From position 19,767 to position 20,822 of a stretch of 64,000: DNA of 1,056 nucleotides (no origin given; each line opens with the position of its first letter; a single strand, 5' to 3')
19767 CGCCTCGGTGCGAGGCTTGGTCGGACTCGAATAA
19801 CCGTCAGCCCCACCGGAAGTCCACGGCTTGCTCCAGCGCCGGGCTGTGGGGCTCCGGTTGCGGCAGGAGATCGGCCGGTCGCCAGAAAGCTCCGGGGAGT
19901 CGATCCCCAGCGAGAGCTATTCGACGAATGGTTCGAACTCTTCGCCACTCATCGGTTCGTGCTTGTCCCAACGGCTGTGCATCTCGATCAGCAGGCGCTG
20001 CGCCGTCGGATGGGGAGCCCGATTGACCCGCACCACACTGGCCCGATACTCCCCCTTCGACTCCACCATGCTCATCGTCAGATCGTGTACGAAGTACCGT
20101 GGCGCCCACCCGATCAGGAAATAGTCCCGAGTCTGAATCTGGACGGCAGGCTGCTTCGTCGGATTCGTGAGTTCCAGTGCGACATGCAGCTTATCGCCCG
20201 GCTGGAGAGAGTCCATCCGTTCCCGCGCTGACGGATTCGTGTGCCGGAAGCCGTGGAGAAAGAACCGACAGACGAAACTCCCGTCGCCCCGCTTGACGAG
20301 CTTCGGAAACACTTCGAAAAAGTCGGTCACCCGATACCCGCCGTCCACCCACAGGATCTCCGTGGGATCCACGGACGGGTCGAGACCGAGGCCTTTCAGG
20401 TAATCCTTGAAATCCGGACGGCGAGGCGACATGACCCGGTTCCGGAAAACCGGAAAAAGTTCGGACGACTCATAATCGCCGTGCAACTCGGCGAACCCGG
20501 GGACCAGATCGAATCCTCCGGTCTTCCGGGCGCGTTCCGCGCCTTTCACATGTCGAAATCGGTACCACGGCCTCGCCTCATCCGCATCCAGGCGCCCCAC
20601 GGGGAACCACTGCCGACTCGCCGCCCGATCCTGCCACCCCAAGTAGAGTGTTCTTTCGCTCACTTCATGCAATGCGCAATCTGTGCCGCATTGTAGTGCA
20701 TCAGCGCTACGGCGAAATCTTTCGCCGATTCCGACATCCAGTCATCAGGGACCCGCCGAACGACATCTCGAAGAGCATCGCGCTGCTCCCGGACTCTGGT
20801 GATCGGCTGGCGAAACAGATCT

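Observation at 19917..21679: HipA-like kinase followed, not preceded, by a HipA-N/HipS-like domain gene: inverted split-HipA toxin-antitoxin candidate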

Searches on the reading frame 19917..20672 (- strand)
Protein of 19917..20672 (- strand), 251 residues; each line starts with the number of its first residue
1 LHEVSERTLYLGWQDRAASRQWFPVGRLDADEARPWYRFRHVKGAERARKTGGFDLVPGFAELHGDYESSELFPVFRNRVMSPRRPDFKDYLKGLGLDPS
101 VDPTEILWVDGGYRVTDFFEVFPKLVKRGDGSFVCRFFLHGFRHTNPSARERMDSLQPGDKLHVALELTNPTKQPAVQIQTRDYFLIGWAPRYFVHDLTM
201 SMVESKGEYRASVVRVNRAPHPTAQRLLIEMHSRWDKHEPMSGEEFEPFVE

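Call 3: search_protein_families(library=pfam, proteins=[window:19917-20672:-], max_evalue=1)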
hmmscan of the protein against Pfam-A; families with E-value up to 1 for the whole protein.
window:19917-20672:- (251 aa): 1 family
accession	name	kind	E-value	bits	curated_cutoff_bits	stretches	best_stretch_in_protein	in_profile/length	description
PF08797.16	HIRAN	-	0.0001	22.5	24.7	1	134-229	3-93/96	HIRAN domain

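Call 4: search_protein_families(library=ncbifam, proteins=[window:19917-20672:-], max_evalue=1)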
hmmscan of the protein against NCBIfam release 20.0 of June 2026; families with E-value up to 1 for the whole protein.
window:19917-20672:- (251 aa): 0 families

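Call 5: search_protein_families(library=padloc, proteins=[window:19917-20672:-], max_evalue=1)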
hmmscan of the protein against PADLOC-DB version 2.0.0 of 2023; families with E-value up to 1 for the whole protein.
window:19917-20672:- (251 aa): 7 families
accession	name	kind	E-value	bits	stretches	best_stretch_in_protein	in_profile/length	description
PDLC04347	PDC-M03B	-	2.5e-73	244.7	1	6-249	4-242/245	-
PDLC04348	PDC-M03B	-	1.3e-51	173.7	1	6-247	4-243/248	-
PDLC04346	PDC-M03B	-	1.6e-40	137.3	1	59-249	6-204/262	-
PDLC04352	PDC-M03B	-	1.9e-32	110.8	1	7-237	6-232/250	-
PDLC04349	PDC-M03B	-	6.5e-31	105.7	1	5-219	6-216/232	-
PDLC04350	PDC-M03B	-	1.3e-18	65.3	1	14-245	13-237/280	-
PDLC04351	PDC-M03B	-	8.8e-15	52.9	1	36-210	32-206/255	-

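Call 17: find_homologous_proteins(query=window:19917-20672:-)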
Query window:19917-20672:- (251 aa): 1444 proteins with E <= 0.001 among 1971 candidates; the best 120 are listed.
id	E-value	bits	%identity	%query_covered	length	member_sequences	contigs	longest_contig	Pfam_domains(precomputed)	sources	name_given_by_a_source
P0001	1.1e-169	581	100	99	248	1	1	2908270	-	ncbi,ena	-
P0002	8.8e-138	476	79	100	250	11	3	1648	PF08797.17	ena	-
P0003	7.5e-133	460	80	100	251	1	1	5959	-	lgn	-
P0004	1.5e-131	456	76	99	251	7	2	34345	-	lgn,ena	-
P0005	2.3e-131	455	76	100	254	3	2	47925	-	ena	-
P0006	6.3e-131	454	77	100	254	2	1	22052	PF08797.17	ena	-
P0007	1.6e-130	452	76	100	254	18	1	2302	PF08797.17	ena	-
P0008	3.5e-130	451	76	100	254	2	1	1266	PF08797.17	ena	-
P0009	4.3e-126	438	74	100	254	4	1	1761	PF08797.17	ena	-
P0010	1.2e-124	433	73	100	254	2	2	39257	-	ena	-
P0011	1.4e-124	433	74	100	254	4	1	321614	-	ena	-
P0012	2.6e-124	432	72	100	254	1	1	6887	PF08797.17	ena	-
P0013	2.8e-124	432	73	100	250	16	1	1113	PF08797.17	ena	-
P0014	6.1e-123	428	73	98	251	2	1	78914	PF08797.17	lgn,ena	-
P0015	4.2e-122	425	76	93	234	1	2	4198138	PF08797.17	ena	-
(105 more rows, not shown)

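Call 21: find_encoding_contigs(protein=P0001, flank=10000, max_places=3)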
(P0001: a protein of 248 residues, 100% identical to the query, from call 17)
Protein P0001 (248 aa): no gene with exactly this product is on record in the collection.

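Call 25: search_solved_structures(query=A1, max_evalue=10, show_alignments=3)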
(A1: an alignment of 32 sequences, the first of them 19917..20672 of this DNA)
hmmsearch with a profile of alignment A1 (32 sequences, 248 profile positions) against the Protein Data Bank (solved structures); distinct sequences matched with E-value up to 10: 0.

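Call 34: predict_structure(alignment_id=A1)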
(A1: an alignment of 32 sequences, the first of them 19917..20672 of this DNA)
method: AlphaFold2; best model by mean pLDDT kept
length: 251 residues; sequences in the alignment: 32
mean_pLDDT: 89.2   pTM: 0.85
mean pLDDT of the five models: 89.2, 88.4, 87.1, 86.1, 84.0
residues with pLDDT >= 90: 161; 70-90: 81; 50-70: 5; < 50: 4
segments of 3 or more residues with pLDDT < 50: 1-4
pLDDT, mean of each block of 10 residues (from residue 1): 68 82 93 91 93 88 94 93 90 86 90 85 94 93 88 93 90 87 95 92 91 86 82 95 91 72
secondary structure, 60 per line:
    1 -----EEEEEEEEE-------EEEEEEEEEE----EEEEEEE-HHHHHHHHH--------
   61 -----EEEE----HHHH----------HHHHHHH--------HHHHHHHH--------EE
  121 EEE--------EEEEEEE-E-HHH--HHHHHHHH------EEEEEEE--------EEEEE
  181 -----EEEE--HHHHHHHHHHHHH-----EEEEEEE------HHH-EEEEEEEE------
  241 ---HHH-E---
elements in order: E6-14 E22-31 E36-42 H44-52 E66-69 H74-77 H88-94 H103-110 E119-123 E132-138 H147-154 E161-167 E176-180 E186-189 H192-204 E210-216 E227-234

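Call 43: search_protein_representatives(protein=window:19917-20672:-)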
Query: 251 residues. Proteins with E-value up to 0.001 (for the whole library): 1244; up to 1e-10: 754; up to 1e-30: 145. The best 150 are listed.
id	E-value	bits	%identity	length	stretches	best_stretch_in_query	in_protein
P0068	4.5e-95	334.5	62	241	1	5-249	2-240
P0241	2.2e-76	273.3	50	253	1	5-250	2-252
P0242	2.2e-69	250.4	48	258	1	7-248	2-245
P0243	3.0e-67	243.3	48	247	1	5-250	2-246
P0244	2.3e-65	237.1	48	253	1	5-250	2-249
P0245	2.6e-64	233.7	47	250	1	7-249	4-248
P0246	3.0e-64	233.5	56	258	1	33-221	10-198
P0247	2.1e-62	227.4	48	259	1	6-247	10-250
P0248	1.2e-61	224.9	47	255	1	7-250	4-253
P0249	2.3e-61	224.0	45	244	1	5-250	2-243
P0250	2.8e-61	223.7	42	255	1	5-249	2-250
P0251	1.0e-59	218.6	47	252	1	8-249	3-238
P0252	8.6e-59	215.6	55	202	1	60-249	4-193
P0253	5.0e-57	209.8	56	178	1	75-250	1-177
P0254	8.1e-57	209.1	44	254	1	5-251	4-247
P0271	6.0e-47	176.8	39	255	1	17-247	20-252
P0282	1.3e-42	162.6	37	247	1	12-246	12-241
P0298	3.6e-40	154.6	36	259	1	7-250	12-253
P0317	3.5e-36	141.5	35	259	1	8-250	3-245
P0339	7.1e-34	133.9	32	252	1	7-249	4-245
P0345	2.5e-33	132.1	34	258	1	8-238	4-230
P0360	1.6e-32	129.5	34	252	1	7-237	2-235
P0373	8.7e-32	127.1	34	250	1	8-249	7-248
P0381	6.1e-31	124.3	34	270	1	8-246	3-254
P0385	1.2e-30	123.4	34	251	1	8-247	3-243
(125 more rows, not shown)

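Call 47: find_related_loci(query=A1, collection=genome_contigs, flank=6000)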
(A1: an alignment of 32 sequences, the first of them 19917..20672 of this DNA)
Query A1 (251 aa) in genome_contigs; peptide patterns used: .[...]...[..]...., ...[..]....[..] (x = any residue, [..] = any of these).
543 stretches matched a pattern; 530 encode a relative of the query (tblastn E <= 1e-3); the best 80 are kept; 80 distinct loci.
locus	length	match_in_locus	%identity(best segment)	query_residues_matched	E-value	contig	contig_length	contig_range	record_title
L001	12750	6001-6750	80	1-250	2e-137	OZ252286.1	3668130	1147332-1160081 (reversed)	MAG: Candidatus Marinacidobacterium sp. isolate 2fc02975-8019-4601-bdd3-05d84ce2460d genome assembly, chromosome: 1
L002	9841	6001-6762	75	1-250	1e-128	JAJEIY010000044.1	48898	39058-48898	MAG: Acidobacteria bacterium isolate p16x63bins.69 k141_82018, whole genome shotgun sequence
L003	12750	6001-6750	74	1-250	6e-128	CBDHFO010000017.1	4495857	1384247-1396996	MAG: Candidatus Marinacidobacterium sp. isolate 178a2059-1fcc-4348-b026-258adf563acb genome assembly, contig: contig_6,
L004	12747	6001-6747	73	1-249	2e-127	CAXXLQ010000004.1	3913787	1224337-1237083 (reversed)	MAG: Vicinamibacteria bacterium isolate d0699c76-2533-4a58-a70c-6c423186d07a genome assembly, contig: contig_4, whole ge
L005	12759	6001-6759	67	1-250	9e-110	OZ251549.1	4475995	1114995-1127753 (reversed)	MAG: Candidatus Marinacidobacterium sp. isolate 88176f09-942a-4e48-9e77-24fef9edb6e5 genome assembly, chromosome: 1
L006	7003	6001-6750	64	1-250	8e-108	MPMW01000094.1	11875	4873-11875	MAG: Acidobacteria bacterium bin61 NODE_5802_length_11875_cov_13.66_ID_11603, whole genome shotgun sequence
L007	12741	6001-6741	63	3-250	6e-103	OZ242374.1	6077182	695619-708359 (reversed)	MAG: Acidobacteriota bacterium isolate c92be0c8-fdd0-4eb5-bb74-4645c7abf429 genome assembly, chromosome: 1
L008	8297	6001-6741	61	3-250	7e-102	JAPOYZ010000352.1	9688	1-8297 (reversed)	MAG: Candidatus Aminicenantes bacterium isolate COS4_bin_49 NODE_5153_length_9688_cov_7.32441, whole genome shotgun sequ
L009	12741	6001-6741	61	3-250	1e-101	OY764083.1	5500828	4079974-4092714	MAG: Acidobacteriota bacterium isolate 715e7d27-e149-44c2-9d7f-aa5f8d263fc4 genome assembly, chromosome: 1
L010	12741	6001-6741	60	4-250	7e-101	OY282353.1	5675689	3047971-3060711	MAG: uncultured Gammaproteobacteria bacterium genome assembly, chromosome: 1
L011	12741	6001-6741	62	3-250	1e-100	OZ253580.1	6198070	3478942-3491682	MAG: Acidobacteriota bacterium isolate 47452053-f15d-47d9-810f-b45a5afbde1b genome assembly, chromosome: 1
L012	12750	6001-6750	62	2-251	2e-100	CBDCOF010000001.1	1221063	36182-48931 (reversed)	MAG: Dehalococcoidia bacterium isolate f6db25fd-3272-4cc8-8767-510b53d0c936 genome assembly, contig: contig_1, whole gen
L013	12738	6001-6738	62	4-250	7e-100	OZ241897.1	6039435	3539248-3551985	MAG: Acidobacteriota bacterium isolate 7b4b86e9-9a4d-44db-aaa0-056d26db6e00 genome assembly, chromosome: 1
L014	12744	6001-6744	60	4-251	3e-99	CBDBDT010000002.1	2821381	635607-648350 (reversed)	MAG: Dehalococcoidia bacterium isolate a89fab70-b9e1-494d-bd9e-b94e8a784799 genome assembly, contig: contig_2, whole gen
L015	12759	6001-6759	59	4-250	8e-99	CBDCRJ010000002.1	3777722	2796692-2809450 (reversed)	MAG: Dehalococcoidia bacterium isolate 2d39826d-14c6-4929-8ced-310aa4e6ff2e genome assembly, contig: contig_2, whole gen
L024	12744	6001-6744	58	4-251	2e-96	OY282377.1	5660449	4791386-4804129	MAG: uncultured Latescibacteria bacterium genome assembly, chromosome: 1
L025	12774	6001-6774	57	4-251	4e-96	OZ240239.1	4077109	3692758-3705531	MAG: Candidatus Latescibacterota bacterium isolate 9476a452-a56b-4094-aa10-7e41c1f40ab4 genome assembly, chromosome: 1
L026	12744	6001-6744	58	4-250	1e-95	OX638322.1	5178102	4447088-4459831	MAG: Candidatus Binatia bacterium isolate fc306077-a6e0-4751-8727-9b45b52cfb09 genome assembly, chromosome: 1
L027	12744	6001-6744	58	4-250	1e-95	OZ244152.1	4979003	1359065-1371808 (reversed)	MAG: Candidatus Multivorans sp. isolate afea6ae8-3198-4470-b6a0-f74c278aea2c genome assembly, chromosome: 1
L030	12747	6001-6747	59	2-250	3e-95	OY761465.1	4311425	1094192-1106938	MAG: Candidatus Binatia bacterium isolate d3e24e22-6b5b-4867-8422-75782eed2520 genome assembly, chromosome: 1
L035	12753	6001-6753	58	1-251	5e-95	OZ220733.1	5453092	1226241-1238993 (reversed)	MAG: Candidatus Latescibacterota bacterium isolate cc6a1995-d657-4e87-88a0-a2308bb9e8e7 genome assembly, chromosome: 1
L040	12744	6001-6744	57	4-250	1e-94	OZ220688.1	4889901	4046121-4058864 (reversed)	MAG: Thermoanaerobaculia bacterium isolate 17c936d4-adfa-4882-ba3e-7fd0bc385902 genome assembly, chromosome: 1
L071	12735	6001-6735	60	4-251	3e-92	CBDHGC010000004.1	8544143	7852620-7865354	MAG: Vicinamibacterales bacterium isolate 2255f9a4-9ab0-4a79-b16a-ed87816e7612 genome assembly, contig: contig_4, whole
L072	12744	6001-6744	58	3-251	1e-92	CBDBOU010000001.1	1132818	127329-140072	MAG: Vicinamibacterales bacterium isolate 2866737b-c32a-4dfb-a915-985df9d893ca genome assembly, contig: contig_1, whole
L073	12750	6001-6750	58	1-251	1e-92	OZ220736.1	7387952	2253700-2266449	MAG: Vicinamibacterales bacterium isolate e96e4bd8-36b5-4932-a7c8-d2011ef2eb69 genome assembly, chromosome: 1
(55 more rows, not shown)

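Call 53: fold_search(model_id=the predicted structure, library=pdb)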
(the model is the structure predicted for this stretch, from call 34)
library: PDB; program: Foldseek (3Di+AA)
matches with E <= 10: 562; with E <= 0.001: 9
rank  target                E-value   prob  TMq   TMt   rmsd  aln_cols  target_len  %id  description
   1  3k2y_B                1.3e-04  1.00  0.33  0.73   4.0       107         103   14  Crystal structure of protein lp_0118 from Lactobacillus plantarum,northeast structural genomics consortium target LpR9 (released 2009-11-17)
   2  3k2y_A                1.9e-04  1.00  0.33  0.75   4.1       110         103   15  Crystal structure of protein lp_0118 from Lactobacillus plantarum,northeast structural genomics consortium target LpR9 (released 2009-11-17)
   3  3k2y_D                4.3e-04  1.00  0.34  0.79   2.1        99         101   16  Crystal structure of protein lp_0118 from Lactobacillus plantarum,northeast structural genomics consortium target LpR9 (released 2009-11-17)
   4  4xzg_A                4.8e-04  1.00  0.32  0.61   4.5       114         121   14  Crystal structure of HIRAN domain of human HLTF (released 2015-04-15)
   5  4xzg_C                5.1e-04  1.00  0.31  0.61   4.3       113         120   13  Crystal structure of HIRAN domain of human HLTF (released 2015-04-15)
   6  4s0n_B                5.7e-04  1.00  0.32  0.59   3.6       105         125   12  Crystal Structure of HLTF HIRAN Domain bound to DNA (released 2015-05-27)
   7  3k2y_C                6.4e-04  1.00  0.34  0.79   3.6       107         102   17  Crystal structure of protein lp_0118 from Lactobacillus plantarum,northeast structural genomics consortium target LpR9 (released 2009-11-17)
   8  4xzg_G                7.7e-04  1.00  0.31  0.58   6.8       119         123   13  Crystal structure of HIRAN domain of human HLTF (released 2015-04-15)
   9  4s0n_C                8.1e-04  1.00  0.32  0.59   4.0       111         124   13  Crystal Structure of HLTF HIRAN Domain bound to DNA (released 2015-05-27)
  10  4xzg_F                1.1e-03  1.00  0.32  0.60   4.7       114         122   14  Crystal structure of HIRAN domain of human HLTF (released 2015-04-15)
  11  4xzg_H                1.2e-03  1.00  0.32  0.60   4.1       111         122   14  Crystal structure of HIRAN domain of human HLTF (released 2015-04-15)
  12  4s0n_D                1.3e-03  1.00  0.32  0.58   4.0       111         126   13  Crystal Structure of HLTF HIRAN Domain bound to DNA (released 2015-05-27)
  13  5bnh_A                1.7e-03  1.00  0.30  0.58   3.3       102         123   13  Crystal structure of the HLTF HIRAN domain with a ssDNA fragment (released 2016-05-25)
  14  6kcs_A                2.1e-03  1.00  0.29  0.56   4.3       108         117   14  Crystal structure of HIRAN domain of HLTF in complex with duplex DNA (released 2020-06-10)
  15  4s0n_A                2.6e-03  1.00  0.31  0.59   3.7       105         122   12  Crystal Structure of HLTF HIRAN Domain bound to DNA (released 2015-05-27)
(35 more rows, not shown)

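Call 56: search_protein_families(library=pfam, alignment_id=A3, max_evalue=1)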
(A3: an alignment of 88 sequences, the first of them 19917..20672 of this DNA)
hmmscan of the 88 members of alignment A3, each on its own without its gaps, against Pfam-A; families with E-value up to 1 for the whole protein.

A. member 1, window:19917-20672:- (251 aa): 1 family
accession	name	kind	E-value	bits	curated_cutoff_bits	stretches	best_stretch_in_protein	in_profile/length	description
PF08797.16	HIRAN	-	0.0001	22.5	24.7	1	134-229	3-93/96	HIRAN domain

B. families by the number of members that match (of 88 scanned): 16 families
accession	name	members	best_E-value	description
PF08797.16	HIRAN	75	1.5e-13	HIRAN domain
PF13657.11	Couple_hipA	32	0.00016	HipA N-terminal domain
PF14604.12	SH3_9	1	0.037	Variant SH3 domain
PF18358.7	Tudor_4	1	0.083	Histone methyltransferase Tudor domain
PF16852.10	HHV-1_VABD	1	0.084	Herpes viral adaptor-to-host cellular mRNA binding domain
PF25720.1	Herpes_ORF28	1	0.1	Herpesvirus ORF28 domain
PF08448.16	PAS_4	1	0.13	PAS fold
PF13434.12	Lys_Orn_oxgnase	1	0.13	L-lysine 6-monooxygenase/L-ornithine 5-monooxygenase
PF10128.15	OpcA_G6PD_assem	1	0.14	Glucose-6-phosphate dehydrogenase subunit N-terminal domain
PF10801.13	DUF2537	1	0.14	Protein of unknown function (DUF2537)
PF16260.11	DUF4914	1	0.16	Domain of unknown function (DUF4914)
PF04149.17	DUF397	1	0.17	Domain of unknown function (DUF397)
PF13887.11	MYRF_ICA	1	0.17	Myelin regulatory factor ICA domain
PF13454.12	NAD_binding_9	1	0.29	FAD-NAD(P)-binding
PF06317.16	Arena_RNA_pol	1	0.32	Arenavirus RNA polymerase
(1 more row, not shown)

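Call 62: list_cluster_members(proteins=[P0001, P0121])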
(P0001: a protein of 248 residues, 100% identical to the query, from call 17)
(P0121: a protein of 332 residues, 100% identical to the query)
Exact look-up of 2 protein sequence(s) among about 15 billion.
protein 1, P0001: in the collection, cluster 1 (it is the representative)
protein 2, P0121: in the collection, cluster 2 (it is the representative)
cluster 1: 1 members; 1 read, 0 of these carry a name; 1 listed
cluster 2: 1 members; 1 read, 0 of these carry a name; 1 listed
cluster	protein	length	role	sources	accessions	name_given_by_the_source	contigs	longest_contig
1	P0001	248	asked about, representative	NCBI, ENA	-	-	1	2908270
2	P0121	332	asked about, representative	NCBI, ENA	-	-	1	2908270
